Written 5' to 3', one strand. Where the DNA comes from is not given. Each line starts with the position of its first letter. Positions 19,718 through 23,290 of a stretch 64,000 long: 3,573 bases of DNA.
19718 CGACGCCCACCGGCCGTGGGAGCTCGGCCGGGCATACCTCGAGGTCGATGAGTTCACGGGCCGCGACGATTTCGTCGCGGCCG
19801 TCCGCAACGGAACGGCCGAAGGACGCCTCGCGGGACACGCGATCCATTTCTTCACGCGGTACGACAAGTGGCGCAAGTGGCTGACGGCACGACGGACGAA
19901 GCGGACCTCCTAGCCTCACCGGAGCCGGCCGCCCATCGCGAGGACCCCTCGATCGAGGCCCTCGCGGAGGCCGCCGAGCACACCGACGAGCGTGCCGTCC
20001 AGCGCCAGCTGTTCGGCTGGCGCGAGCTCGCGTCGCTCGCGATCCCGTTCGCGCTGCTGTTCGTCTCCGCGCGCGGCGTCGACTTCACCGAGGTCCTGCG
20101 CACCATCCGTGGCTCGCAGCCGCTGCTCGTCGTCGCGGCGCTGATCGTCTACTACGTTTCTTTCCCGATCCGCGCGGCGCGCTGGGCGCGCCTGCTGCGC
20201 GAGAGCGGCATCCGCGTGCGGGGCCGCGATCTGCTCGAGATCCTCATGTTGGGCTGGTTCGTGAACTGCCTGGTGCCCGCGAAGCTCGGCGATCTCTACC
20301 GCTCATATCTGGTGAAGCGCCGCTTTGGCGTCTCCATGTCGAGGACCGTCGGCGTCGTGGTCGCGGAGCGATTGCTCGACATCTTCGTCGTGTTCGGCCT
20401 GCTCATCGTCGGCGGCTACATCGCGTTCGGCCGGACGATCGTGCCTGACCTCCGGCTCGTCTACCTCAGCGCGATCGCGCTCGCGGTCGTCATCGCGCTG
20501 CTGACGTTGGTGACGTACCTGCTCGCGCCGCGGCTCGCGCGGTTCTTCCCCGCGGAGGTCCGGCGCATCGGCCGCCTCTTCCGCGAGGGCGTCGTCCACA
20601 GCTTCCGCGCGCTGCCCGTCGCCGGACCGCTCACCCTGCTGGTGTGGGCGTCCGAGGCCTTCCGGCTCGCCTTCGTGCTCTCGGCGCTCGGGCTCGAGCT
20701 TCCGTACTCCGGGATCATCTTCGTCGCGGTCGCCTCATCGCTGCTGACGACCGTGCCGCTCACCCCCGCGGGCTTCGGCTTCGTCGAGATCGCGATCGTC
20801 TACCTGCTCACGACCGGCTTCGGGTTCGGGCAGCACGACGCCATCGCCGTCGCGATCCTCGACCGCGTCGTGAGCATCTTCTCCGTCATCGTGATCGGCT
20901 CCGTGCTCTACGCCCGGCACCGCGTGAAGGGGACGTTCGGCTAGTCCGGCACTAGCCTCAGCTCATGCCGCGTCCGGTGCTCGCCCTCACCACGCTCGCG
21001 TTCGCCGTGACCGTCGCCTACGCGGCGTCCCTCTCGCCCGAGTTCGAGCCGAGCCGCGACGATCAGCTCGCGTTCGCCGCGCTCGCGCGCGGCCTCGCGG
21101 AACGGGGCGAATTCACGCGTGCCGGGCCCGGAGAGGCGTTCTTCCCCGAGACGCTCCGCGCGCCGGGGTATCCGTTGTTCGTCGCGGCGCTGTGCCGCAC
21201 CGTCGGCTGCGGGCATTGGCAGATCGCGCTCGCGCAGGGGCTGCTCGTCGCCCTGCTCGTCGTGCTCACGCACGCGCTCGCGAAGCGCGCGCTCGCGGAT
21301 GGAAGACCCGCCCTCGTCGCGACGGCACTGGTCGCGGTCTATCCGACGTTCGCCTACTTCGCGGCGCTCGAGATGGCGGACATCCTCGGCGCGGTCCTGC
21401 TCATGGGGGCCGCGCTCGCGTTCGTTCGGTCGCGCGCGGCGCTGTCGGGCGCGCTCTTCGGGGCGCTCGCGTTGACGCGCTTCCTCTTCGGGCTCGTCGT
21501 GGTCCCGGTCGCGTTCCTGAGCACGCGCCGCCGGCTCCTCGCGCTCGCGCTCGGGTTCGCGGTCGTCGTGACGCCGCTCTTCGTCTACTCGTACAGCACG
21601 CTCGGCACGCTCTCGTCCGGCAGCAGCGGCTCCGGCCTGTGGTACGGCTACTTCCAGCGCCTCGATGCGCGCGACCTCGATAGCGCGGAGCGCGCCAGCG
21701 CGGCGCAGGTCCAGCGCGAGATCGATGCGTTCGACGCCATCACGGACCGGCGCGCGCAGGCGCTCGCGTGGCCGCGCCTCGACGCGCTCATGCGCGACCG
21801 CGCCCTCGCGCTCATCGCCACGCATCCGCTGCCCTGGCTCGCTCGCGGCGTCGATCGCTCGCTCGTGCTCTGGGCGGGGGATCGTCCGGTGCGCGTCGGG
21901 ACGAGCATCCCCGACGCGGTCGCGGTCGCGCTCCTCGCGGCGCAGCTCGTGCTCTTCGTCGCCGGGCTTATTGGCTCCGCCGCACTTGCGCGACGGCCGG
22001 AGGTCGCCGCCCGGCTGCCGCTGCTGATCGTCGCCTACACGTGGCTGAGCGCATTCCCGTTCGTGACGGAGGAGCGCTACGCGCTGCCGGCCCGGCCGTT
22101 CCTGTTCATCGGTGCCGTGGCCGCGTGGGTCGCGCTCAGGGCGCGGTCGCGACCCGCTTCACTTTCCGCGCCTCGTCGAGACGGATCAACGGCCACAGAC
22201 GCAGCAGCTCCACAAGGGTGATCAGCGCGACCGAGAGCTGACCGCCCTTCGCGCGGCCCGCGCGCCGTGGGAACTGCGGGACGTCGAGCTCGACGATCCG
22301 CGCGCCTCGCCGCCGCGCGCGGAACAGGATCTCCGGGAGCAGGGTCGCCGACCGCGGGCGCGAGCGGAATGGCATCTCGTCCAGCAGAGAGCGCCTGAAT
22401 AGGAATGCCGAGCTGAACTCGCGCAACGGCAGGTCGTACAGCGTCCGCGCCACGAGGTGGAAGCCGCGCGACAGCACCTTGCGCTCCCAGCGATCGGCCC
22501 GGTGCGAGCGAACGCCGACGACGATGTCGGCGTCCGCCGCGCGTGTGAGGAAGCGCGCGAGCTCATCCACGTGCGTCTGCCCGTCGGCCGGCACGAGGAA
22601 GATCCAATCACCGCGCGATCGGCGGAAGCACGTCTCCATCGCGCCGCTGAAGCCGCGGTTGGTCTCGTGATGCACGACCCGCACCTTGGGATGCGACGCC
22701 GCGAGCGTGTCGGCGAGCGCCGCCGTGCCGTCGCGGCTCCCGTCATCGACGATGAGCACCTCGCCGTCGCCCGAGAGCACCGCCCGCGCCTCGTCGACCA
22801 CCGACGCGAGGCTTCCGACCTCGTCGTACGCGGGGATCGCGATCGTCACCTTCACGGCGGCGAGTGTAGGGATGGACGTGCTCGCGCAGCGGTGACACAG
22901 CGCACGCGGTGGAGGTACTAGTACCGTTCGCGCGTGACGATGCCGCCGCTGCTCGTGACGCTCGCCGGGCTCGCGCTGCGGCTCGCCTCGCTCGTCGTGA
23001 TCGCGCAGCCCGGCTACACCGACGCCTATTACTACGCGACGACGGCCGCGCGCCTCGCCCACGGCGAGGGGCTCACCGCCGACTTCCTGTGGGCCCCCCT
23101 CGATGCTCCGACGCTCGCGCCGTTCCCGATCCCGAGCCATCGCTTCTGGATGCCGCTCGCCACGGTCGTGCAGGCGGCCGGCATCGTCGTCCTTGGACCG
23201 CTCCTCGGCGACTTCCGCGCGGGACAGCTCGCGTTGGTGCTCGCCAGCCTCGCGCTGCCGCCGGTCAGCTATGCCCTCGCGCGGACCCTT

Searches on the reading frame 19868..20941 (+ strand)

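Call 58: search_protein_families(library=pfam, proteins=[window:19868-20941:+], max_evalue=1e-8)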
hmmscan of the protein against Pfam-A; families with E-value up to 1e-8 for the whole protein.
window:19868-20941:+ (358 aa): 1 family
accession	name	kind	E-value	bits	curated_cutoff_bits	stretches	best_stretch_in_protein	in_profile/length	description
PF03706.18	LPG_synthase_TM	-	7.8e-49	167.2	33.4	1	55-344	3-302/302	Lysylphosphatidylglycerol synthase TM region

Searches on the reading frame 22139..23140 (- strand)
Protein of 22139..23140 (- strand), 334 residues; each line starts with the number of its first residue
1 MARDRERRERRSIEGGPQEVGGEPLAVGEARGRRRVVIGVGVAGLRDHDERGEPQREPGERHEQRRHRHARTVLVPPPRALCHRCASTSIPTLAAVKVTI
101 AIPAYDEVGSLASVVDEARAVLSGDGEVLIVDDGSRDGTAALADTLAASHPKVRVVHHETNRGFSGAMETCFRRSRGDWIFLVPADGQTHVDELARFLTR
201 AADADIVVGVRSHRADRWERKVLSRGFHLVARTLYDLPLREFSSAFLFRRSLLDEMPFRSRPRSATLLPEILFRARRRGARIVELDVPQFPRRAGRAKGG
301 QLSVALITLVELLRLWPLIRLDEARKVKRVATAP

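Call 58: search_protein_families(library=pfam, proteins=[window:22139-23140:-], max_evalue=1e-8)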
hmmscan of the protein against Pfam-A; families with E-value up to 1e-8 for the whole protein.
window:22139-23140:- (334 aa): 2 families
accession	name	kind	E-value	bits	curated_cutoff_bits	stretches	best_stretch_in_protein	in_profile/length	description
PF00535.33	Glycos_transf_2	-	2.3e-26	93.2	23.3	1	99-255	1-166/168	Glycosyl transferase family 2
PF13641.12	Glyco_tranf_2_3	-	2e-09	38.3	27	1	98-266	3-158/230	Glycosyltransferase like family 2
